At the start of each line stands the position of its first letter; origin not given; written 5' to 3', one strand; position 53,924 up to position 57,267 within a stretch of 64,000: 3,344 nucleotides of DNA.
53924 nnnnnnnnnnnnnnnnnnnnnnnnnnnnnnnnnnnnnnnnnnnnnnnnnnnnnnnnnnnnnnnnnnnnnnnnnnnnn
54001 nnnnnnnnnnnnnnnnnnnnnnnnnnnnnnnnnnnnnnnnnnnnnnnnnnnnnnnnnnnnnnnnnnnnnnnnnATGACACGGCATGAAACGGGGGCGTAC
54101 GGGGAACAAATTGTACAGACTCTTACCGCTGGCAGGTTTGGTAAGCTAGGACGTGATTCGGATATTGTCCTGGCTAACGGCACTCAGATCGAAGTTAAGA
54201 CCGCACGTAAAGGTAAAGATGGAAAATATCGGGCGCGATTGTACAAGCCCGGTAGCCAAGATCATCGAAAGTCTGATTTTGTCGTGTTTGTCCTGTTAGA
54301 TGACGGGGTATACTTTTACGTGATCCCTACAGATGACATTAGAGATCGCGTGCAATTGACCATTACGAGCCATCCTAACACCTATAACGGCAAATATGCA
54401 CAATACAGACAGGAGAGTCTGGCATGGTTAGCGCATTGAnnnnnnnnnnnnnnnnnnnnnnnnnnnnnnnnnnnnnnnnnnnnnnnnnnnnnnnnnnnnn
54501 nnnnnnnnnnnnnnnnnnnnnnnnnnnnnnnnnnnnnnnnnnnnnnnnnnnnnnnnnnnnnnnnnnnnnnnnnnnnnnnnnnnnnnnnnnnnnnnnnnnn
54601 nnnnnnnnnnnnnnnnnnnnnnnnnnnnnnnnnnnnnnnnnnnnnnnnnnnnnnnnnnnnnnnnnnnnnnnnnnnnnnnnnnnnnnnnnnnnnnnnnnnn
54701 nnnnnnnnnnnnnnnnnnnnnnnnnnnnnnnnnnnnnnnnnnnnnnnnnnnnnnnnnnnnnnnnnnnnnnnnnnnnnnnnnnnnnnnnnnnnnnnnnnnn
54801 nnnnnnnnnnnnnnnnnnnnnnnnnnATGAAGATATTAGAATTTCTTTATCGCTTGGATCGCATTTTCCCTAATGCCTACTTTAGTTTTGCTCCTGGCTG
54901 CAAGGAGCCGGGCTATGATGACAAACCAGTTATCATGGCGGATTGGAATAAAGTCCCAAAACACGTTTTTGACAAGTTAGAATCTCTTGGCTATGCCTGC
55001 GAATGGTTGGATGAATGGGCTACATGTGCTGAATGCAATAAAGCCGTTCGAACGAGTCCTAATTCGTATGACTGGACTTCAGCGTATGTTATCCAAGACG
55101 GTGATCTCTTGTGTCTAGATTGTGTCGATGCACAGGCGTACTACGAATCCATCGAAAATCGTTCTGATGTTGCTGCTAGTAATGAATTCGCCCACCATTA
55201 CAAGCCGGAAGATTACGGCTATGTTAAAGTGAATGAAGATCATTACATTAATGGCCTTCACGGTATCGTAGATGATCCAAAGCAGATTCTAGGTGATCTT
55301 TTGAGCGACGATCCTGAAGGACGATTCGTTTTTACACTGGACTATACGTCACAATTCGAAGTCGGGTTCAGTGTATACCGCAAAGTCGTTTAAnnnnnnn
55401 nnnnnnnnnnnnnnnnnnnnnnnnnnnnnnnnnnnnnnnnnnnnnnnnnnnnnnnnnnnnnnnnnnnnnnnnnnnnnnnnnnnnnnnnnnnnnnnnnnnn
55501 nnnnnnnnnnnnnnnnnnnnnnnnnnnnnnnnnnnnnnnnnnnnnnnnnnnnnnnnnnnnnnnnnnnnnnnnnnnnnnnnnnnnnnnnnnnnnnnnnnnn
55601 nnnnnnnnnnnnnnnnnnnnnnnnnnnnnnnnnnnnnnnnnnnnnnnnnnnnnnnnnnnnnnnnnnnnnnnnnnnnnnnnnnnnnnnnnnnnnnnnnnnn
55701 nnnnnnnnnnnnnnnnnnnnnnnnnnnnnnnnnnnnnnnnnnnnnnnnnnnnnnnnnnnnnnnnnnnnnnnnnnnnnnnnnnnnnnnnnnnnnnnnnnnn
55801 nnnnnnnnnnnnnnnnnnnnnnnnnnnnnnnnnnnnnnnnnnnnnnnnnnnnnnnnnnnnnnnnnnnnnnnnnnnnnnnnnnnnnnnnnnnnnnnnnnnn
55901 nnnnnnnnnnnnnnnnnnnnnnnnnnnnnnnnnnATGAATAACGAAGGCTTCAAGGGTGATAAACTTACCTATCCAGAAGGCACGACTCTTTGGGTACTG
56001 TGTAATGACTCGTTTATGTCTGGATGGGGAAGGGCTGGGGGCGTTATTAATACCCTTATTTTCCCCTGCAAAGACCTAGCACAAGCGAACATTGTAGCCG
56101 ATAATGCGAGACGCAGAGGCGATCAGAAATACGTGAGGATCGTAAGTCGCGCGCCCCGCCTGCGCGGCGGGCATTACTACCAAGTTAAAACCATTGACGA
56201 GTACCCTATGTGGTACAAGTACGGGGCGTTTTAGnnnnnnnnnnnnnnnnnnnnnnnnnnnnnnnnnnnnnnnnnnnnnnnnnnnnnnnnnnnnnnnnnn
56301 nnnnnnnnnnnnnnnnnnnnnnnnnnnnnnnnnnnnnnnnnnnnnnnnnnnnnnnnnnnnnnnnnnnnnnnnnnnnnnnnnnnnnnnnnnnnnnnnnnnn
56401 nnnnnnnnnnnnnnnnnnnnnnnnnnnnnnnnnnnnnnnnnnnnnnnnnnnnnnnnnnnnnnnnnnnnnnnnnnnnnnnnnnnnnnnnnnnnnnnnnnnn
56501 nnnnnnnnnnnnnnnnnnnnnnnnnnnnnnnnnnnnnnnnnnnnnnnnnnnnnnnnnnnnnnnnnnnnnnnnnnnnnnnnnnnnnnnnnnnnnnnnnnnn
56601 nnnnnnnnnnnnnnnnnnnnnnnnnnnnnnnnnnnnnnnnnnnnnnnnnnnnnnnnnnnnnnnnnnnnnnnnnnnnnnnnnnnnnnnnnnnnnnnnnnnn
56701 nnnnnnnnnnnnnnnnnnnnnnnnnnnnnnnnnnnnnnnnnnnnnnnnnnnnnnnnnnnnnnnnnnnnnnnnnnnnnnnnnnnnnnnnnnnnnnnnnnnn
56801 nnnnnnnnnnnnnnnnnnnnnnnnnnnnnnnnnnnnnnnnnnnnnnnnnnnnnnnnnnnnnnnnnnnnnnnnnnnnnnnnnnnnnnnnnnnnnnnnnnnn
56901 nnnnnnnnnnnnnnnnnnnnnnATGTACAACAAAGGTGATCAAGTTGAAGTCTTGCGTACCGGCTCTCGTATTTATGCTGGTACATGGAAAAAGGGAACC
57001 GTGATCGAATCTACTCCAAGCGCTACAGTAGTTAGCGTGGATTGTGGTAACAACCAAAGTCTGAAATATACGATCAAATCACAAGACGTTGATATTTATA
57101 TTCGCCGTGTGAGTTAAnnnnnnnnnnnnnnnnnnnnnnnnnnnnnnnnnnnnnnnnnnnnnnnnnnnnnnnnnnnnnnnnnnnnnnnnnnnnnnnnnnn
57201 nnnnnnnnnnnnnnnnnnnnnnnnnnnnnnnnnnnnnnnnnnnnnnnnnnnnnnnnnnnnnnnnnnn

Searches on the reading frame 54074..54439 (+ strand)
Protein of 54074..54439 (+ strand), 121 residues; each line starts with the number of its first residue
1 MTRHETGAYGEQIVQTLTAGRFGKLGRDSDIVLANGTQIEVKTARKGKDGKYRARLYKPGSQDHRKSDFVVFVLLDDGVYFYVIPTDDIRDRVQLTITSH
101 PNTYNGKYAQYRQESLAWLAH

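Call 37: search_protein_families(library=pfam, proteins=[window:54074-54439:+], max_evalue=0.05)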
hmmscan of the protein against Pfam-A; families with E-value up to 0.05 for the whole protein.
window:54074-54439:+ (121 aa): 0 families

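Call 73: search_protein_families(library=phrogs, proteins=[window:54074-54439:+], max_evalue=0.01)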
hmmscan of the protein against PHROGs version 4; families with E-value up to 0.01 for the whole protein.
window:54074-54439:+ (121 aa): 1 family
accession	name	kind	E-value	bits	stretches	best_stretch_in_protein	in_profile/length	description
phrog_12058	-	unknown function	2.1e-05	24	1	64-113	710-759/768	-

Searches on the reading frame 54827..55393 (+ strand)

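Call 37: search_protein_families(library=pfam, proteins=[window:54827-55393:+], max_evalue=0.05)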
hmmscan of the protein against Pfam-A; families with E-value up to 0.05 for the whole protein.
window:54827-55393:+ (188 aa): 0 families

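Call 73: search_protein_families(library=phrogs, proteins=[window:54827-55393:+], max_evalue=0.01)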
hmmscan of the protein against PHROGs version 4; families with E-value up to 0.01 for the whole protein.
window:54827-55393:+ (188 aa): 1 family
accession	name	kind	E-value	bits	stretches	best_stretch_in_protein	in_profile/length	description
phrog_35561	-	unknown function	1.1e-15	58.8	1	49-186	90-249/293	-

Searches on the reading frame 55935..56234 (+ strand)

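Call 37: search_protein_families(library=pfam, proteins=[window:55935-56234:+], max_evalue=0.05)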
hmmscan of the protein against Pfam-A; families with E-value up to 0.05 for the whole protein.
window:55935-56234:+ (99 aa): 0 families

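Call 73: search_protein_families(library=phrogs, proteins=[window:55935-56234:+], max_evalue=0.01)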
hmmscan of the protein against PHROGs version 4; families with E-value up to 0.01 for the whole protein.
window:55935-56234:+ (99 aa): 1 family
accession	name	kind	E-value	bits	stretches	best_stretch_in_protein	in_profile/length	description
phrog_5423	-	unknown function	2.3e-21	77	1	19-97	9-87/93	-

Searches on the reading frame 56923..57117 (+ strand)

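Call 38: search_protein_families(library=pfam, proteins=[window:56923-57117:+], max_evalue=0.05)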
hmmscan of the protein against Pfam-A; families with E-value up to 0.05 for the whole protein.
window:56923-57117:+ (64 aa): 1 family
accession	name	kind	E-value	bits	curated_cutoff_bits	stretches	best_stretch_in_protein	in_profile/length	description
PF13464.11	RodZ_C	-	0.0033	17.8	23.9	1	8-58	10-60/72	RodZ C-terminal domain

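Call 74: search_protein_families(library=phrogs, proteins=[window:56923-57117:+], max_evalue=0.01)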
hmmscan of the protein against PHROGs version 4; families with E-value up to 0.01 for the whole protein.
window:56923-57117:+ (64 aa): 1 family
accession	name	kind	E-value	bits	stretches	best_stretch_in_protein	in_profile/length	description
phrog_7955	-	unknown function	0.0022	19.1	1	2-47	6-48/63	-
